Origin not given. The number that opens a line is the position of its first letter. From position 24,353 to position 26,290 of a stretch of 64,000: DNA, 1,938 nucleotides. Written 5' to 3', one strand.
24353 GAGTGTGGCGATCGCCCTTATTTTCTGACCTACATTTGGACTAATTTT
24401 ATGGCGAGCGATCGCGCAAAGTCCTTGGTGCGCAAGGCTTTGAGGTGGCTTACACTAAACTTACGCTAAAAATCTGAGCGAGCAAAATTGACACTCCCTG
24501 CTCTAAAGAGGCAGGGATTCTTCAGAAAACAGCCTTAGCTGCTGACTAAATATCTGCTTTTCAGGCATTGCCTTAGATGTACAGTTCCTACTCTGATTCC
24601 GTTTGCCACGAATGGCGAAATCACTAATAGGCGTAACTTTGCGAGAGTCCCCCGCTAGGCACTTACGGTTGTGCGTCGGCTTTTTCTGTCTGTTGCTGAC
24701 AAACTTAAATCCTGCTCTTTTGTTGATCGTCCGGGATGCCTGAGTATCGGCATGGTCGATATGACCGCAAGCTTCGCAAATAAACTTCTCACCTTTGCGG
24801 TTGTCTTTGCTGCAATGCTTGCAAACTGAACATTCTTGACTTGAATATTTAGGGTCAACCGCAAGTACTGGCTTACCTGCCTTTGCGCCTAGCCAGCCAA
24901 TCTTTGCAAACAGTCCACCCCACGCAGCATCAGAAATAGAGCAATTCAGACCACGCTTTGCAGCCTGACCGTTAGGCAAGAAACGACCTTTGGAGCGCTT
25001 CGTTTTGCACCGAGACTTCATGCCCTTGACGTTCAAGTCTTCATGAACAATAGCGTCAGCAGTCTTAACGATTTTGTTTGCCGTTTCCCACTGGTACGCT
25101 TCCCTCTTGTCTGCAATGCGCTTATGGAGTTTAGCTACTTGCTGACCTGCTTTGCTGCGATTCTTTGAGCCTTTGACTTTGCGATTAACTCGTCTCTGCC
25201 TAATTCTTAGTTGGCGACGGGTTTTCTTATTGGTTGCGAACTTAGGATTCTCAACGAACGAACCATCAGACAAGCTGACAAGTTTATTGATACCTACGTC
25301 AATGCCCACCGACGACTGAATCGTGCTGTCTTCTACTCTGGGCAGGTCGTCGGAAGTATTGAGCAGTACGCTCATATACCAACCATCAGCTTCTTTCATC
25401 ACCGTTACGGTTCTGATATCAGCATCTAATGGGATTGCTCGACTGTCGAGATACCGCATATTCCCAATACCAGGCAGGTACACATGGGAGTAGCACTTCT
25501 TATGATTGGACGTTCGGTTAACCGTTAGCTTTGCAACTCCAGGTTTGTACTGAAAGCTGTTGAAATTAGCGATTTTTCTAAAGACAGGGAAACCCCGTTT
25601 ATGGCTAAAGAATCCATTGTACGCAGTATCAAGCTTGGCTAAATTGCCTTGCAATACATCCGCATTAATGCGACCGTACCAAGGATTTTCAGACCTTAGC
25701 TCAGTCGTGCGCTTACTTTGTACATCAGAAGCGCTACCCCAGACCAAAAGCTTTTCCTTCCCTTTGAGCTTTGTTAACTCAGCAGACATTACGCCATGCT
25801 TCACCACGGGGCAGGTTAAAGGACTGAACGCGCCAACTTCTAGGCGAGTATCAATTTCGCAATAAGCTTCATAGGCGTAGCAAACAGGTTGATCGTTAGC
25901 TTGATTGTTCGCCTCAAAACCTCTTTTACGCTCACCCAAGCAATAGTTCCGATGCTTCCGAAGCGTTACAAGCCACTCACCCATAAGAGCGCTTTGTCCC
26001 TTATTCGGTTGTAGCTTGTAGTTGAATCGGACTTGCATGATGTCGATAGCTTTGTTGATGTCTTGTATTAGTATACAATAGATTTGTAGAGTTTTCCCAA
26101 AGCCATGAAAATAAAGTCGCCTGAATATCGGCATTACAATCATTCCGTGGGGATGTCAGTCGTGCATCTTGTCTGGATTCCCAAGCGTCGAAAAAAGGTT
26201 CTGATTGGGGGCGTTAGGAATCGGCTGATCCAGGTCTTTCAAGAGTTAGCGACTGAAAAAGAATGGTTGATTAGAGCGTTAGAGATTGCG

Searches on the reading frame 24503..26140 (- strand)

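Call 16: search_protein_families(library=phrogs, proteins=[window:24503-26140:-], max_evalue=0.00001)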
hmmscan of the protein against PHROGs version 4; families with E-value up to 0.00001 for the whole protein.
window:24503-26140:- (545 aa): 4 families
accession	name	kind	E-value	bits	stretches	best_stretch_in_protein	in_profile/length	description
phrog_506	-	integration and excision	4.7e-79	267.4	1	33-491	4-379/403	transposase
phrog_12300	-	integration and excision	1.3e-47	163.4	1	226-477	16-241/286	transposase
phrog_13964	-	integration and excision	2.6e-33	116.6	1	35-339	1-237/237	transposase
phrog_17087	-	unknown function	2.3e-13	51.5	1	331-377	3-49/141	-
